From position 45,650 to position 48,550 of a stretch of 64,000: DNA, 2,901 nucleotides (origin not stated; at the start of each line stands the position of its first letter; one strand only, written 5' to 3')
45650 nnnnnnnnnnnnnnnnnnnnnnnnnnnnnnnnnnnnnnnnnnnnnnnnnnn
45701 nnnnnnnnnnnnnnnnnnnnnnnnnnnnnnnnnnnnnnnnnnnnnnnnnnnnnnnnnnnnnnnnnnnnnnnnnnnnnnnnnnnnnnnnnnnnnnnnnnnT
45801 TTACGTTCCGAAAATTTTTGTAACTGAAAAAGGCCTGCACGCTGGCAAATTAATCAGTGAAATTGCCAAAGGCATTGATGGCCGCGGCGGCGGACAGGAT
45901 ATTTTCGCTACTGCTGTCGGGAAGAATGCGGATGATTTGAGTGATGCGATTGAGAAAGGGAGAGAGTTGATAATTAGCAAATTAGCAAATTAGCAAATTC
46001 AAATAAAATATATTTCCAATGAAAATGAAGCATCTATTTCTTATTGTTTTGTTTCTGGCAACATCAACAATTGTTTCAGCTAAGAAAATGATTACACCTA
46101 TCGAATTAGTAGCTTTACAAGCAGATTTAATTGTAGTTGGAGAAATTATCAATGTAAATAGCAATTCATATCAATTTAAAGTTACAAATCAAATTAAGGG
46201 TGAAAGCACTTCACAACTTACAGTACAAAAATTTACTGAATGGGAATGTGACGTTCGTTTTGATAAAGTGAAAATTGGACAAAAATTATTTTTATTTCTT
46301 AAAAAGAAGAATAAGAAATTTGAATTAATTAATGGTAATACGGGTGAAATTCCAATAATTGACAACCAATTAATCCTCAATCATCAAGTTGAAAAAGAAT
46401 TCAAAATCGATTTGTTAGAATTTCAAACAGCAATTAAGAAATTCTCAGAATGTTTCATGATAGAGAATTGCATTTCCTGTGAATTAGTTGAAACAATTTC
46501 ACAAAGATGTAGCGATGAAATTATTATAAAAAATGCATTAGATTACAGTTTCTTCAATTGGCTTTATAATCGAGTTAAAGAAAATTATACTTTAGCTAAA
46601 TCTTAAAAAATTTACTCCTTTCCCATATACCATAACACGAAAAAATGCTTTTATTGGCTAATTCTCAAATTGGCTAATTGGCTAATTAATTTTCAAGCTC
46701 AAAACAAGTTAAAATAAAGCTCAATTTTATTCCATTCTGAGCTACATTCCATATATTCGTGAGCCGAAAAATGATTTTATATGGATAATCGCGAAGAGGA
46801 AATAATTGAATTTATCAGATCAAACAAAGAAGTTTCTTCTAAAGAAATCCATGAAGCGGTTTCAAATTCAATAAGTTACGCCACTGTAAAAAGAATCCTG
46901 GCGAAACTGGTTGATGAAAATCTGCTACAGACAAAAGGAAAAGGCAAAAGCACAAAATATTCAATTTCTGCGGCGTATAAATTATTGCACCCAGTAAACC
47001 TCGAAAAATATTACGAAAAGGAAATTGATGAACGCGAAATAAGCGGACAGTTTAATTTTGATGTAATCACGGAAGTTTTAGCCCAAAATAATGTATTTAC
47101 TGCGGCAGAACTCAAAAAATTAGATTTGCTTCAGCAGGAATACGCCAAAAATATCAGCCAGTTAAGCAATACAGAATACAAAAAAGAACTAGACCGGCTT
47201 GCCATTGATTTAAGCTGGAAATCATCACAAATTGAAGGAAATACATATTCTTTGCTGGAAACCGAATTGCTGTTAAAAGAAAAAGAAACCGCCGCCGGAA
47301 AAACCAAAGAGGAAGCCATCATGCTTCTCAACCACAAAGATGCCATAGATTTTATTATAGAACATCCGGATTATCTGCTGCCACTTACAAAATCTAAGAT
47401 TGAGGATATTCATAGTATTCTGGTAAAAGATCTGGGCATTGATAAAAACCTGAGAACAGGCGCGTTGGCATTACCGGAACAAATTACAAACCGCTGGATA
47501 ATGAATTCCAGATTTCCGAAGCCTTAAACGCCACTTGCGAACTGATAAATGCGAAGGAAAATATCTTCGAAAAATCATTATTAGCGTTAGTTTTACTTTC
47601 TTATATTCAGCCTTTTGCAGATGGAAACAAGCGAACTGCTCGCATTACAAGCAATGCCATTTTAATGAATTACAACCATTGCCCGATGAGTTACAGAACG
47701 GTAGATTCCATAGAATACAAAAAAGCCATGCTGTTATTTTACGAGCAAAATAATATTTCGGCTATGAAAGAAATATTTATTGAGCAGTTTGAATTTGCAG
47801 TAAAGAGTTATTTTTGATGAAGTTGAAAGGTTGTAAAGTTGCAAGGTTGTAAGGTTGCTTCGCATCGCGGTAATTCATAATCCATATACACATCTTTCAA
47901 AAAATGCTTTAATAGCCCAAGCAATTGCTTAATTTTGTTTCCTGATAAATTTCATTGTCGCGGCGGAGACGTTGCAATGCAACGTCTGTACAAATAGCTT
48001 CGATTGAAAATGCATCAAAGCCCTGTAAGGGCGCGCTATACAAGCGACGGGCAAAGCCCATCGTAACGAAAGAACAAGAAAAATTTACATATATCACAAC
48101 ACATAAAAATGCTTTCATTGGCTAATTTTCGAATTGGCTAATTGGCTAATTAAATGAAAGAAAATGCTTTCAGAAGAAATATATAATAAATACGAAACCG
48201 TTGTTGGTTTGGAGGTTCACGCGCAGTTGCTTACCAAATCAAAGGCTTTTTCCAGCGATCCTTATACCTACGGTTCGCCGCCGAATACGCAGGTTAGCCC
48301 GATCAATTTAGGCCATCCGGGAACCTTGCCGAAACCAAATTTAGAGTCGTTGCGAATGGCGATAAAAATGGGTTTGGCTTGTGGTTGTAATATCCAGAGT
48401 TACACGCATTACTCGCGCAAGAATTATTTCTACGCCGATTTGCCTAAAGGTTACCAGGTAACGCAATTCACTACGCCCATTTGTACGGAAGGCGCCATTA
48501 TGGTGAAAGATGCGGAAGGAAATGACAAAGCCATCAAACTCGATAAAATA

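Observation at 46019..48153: AT-rich islet between alaS and gatB with a frameshifted Fic gene that has a non-canonical motif, bounded by roughly 70-bp direct repeats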

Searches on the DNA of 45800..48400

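Call 27: search_rna_families(source=window, start=45800, end=48400, threshold=evalue, max_evalue=5, show_alignments=2)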
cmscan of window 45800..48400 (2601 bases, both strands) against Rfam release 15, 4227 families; matches with E-value up to 5: 4.
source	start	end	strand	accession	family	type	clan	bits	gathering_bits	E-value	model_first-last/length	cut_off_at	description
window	47132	47232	-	RF01207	snR73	Gene; snRNA; snoRNA; CD-box;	CL00056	23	37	0.7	1-103/103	no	Small nucleolar RNA snR73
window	47712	47783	-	RF02898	AaHKsRNA20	Gene; sRNA;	-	21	43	4.5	1-77/77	no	Aggregatibacter sRNA 20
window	46675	46765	+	RF02849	Ysr197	Gene; sRNA;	-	15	167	1.2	1-254/254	no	Yersinia sRNA 197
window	47986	48069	-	RF02166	PVT1_3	Gene; lncRNA;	-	13.3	45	2.4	1-95/95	no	Pvt1 oncogene conserved region 3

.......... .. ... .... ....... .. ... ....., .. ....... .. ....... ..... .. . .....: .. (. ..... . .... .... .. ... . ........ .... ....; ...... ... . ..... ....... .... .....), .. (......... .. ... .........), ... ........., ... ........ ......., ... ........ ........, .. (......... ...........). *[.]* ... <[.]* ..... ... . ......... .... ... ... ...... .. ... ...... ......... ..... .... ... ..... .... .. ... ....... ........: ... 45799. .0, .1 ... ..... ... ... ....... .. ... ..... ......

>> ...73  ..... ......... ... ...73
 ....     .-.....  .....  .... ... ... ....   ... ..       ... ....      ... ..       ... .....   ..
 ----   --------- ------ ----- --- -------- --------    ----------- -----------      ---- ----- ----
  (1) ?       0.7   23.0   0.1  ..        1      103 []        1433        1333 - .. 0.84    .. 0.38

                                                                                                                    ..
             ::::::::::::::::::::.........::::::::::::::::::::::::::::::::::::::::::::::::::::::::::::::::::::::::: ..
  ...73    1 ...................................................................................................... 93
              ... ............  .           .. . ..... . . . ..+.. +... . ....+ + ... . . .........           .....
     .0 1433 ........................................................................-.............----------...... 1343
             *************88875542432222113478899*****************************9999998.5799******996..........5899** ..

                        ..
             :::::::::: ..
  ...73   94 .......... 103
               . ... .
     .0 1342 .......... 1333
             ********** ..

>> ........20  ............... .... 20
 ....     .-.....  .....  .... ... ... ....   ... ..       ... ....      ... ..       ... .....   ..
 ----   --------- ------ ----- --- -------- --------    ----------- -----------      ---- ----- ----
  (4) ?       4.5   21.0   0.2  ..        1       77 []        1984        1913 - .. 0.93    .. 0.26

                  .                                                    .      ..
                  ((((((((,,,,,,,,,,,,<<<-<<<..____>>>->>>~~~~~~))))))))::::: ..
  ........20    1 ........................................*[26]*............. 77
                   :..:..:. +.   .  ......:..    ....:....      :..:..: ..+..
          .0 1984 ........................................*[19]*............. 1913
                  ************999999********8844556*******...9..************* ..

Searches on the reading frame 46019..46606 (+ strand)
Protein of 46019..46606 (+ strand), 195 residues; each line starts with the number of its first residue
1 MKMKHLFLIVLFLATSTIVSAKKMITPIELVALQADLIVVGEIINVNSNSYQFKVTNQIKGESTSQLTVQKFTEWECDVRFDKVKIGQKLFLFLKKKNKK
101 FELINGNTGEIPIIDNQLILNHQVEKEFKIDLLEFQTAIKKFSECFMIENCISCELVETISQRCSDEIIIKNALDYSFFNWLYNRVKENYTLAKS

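Call 10: search_protein_families(library=pfam, max_evalue=1, proteins=[window:46019-46603:+])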
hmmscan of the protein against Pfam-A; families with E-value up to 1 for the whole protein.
seq(195 aa): 2 families
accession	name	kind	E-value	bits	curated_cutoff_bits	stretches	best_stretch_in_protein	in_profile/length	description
PF14849.12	YidC_periplas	-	0.071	13.5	24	1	26-75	88-137/283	YidC periplasmic domain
PF15648.12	Tox-REase-5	-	0.12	13.4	25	1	50-101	3-50/95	Restriction endonuclease fold toxin 5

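Call 11: search_protein_families(library=ncbifam, max_evalue=1, proteins=[window:46019-46603:+])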
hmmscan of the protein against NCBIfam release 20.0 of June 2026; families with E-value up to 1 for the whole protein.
seq(195 aa): 0 families

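Call 15: find_encoding_contigs(protein=window:46019-46606:+, flank=6000, max_places=6)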
Protein window:46019-46606:+ (195 aa): no gene with exactly this product is on record in the collection.

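Call 17: find_homologous_proteins(query=window:46019-46603:+, max_evalue=0.01)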
Query window:46019-46603:+ (195 aa): 3 proteins with E <= 0.01 among 117 candidates.
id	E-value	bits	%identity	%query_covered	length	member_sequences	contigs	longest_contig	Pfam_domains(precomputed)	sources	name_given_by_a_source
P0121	4.7e-120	416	100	100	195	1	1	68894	-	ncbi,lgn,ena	-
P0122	8.0e-42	161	46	92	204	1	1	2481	-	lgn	-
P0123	2.6e-25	107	35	96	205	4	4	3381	-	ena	-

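Call 19: find_encoding_contigs(protein=P0121, flank=8000, max_places=6)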
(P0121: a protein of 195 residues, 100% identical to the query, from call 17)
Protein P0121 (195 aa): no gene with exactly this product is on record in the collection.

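Call 20: find_encoding_contigs(protein=P0122, flank=8000, max_places=6)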
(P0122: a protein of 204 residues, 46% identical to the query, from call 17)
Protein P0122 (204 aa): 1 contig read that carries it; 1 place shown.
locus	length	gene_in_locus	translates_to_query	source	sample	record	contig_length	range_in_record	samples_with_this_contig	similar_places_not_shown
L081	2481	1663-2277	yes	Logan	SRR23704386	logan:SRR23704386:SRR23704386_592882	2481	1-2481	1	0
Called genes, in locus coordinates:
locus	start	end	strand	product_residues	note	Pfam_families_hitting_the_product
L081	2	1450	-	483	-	?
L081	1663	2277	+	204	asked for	-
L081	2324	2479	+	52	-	?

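Call 21: find_encoding_contigs(protein=P0123, flank=8000, max_places=6)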
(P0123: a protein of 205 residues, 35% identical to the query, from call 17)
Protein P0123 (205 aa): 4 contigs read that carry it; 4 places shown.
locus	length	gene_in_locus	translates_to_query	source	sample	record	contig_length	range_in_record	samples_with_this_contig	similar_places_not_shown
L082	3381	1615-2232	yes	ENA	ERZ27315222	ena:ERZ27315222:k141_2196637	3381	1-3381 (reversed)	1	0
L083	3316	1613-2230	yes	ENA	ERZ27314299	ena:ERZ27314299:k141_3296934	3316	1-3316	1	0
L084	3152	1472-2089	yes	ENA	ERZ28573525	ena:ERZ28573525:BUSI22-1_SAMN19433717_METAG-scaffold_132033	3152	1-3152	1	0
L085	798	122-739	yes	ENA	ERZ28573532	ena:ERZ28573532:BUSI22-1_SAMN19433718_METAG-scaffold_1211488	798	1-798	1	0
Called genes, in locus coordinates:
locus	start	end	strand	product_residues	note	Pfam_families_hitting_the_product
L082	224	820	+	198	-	-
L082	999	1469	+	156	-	-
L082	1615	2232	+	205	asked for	-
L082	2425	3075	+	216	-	-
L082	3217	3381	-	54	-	?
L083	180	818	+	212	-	-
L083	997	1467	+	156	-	-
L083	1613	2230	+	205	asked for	-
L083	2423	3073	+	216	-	-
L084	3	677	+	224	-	?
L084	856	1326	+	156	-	-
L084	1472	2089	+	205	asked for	-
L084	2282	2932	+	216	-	-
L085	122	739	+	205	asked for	-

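Call 34: find_encoding_contigs(protein=P0128, flank=8000, max_places=4)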
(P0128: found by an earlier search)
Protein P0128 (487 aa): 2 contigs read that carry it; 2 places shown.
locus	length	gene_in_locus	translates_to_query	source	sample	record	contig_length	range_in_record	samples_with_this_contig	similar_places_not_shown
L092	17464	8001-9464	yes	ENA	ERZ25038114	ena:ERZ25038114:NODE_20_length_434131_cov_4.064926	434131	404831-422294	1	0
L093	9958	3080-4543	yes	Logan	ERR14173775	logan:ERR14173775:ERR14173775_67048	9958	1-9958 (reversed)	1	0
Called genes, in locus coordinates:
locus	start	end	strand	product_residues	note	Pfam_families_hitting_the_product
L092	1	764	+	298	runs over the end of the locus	PF02899:Phage_int_SAM_1, PF13102:Phage_int_SAM_5 (faint), PF13495:Phage_int_SAM_4, PF00589:Phage_integrase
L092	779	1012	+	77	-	-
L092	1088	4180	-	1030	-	PF01336:tRNA_anti-codon (faint), PF03160:Calx-beta (weak), PF18942:DUF5689, PF18962:Por_Secre_tail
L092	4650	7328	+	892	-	PF01411:tRNA-synt_2c, PF07973:tRNA_SAD, PF02272:DHHA1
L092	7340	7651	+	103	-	-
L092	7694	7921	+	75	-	-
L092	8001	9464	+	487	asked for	PF02934:GatB_N, PF02637:GatB_Yqey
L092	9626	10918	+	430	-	PF00578:AhpC-TSA, PF08534:Redoxin, PF00085:Thioredoxin, PF00255:GSHPx (faint), PF13098:Thioredoxin_2, PF13905:Thioredoxin_8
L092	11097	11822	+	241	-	PF00849:PseudoU_synth_2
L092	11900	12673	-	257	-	PF00795:CN_hydrolase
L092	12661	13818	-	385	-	PF00155:Aminotran_1_2, PF00266:Aminotran_5 (weak), PF01041:DegT_DnrJ_EryC1 (weak)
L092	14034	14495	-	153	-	PF01797:Y1_Tnp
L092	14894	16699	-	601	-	PF02518:HATPase_c, PF13589:HATPase_c_3, PF00183:HSP90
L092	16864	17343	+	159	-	-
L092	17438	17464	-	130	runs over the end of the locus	-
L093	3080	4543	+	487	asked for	PF02934:GatB_N, PF02637:GatB_Yqey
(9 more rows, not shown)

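Call 35: find_encoding_contigs(protein=P0125, flank=8000, max_places=4)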
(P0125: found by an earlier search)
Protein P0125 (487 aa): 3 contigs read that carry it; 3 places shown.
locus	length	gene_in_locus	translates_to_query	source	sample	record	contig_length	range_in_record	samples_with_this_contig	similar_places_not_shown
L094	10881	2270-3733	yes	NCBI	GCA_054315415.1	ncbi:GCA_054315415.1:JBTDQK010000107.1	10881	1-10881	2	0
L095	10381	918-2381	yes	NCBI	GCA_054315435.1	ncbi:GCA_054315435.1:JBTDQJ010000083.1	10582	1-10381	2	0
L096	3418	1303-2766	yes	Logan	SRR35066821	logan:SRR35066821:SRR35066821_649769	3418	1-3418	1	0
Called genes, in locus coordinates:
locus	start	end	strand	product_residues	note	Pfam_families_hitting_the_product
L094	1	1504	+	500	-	PF01411:tRNA-synt_2c, PF07973:tRNA_SAD, PF02272:DHHA1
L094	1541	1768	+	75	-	-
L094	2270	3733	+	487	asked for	PF02934:GatB_N, PF02637:GatB_Yqey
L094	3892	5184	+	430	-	PF00578:AhpC-TSA, PF08534:Redoxin, PF00085:Thioredoxin, PF13098:Thioredoxin_2, PF13905:Thioredoxin_8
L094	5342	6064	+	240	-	PF00849:PseudoU_synth_2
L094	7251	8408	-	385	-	PF00155:Aminotran_1_2, PF00266:Aminotran_5, PF01041:DegT_DnrJ_EryC1 (weak)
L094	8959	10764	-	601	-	PF02518:HATPase_c, PF13589:HATPase_c_3, PF00183:HSP90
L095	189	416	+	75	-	-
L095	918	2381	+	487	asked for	PF02934:GatB_N, PF02637:GatB_Yqey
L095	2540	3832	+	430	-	PF00578:AhpC-TSA, PF08534:Redoxin, PF00085:Thioredoxin, PF13098:Thioredoxin_2, PF13905:Thioredoxin_8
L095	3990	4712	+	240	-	PF00849:PseudoU_synth_2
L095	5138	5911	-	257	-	PF00795:CN_hydrolase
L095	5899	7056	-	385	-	PF00155:Aminotran_1_2, PF00266:Aminotran_5 (weak), PF01041:DegT_DnrJ_EryC1 (weak)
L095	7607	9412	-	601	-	PF02518:HATPase_c, PF13589:HATPase_c_3, PF00183:HSP90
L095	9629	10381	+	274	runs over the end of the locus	PF14317:YcxB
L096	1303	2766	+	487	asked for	PF02934:GatB_N, PF02637:GatB_Yqey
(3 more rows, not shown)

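Call 79: search_protein_families(library=padloc, max_evalue=0.01, proteins=[window:46019-46603:+])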
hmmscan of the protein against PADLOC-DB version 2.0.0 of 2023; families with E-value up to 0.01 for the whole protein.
window:46019-46603:+ (195 aa): 0 families

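Call 80: search_protein_families(library=pfam, max_evalue=0.1, proteins=[L092:7340-7648:+, L092:7694-7918:+, L094:1541-1765:+])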
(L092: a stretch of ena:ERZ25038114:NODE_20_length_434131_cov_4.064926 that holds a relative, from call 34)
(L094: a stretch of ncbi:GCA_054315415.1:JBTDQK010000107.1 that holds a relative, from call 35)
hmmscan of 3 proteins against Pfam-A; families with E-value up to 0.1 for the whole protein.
L092:7340-7648:+ (103 aa): 0 families

L092:7694-7918:+ (75 aa): 0 families

L094:1541-1765:+ (75 aa): 0 families
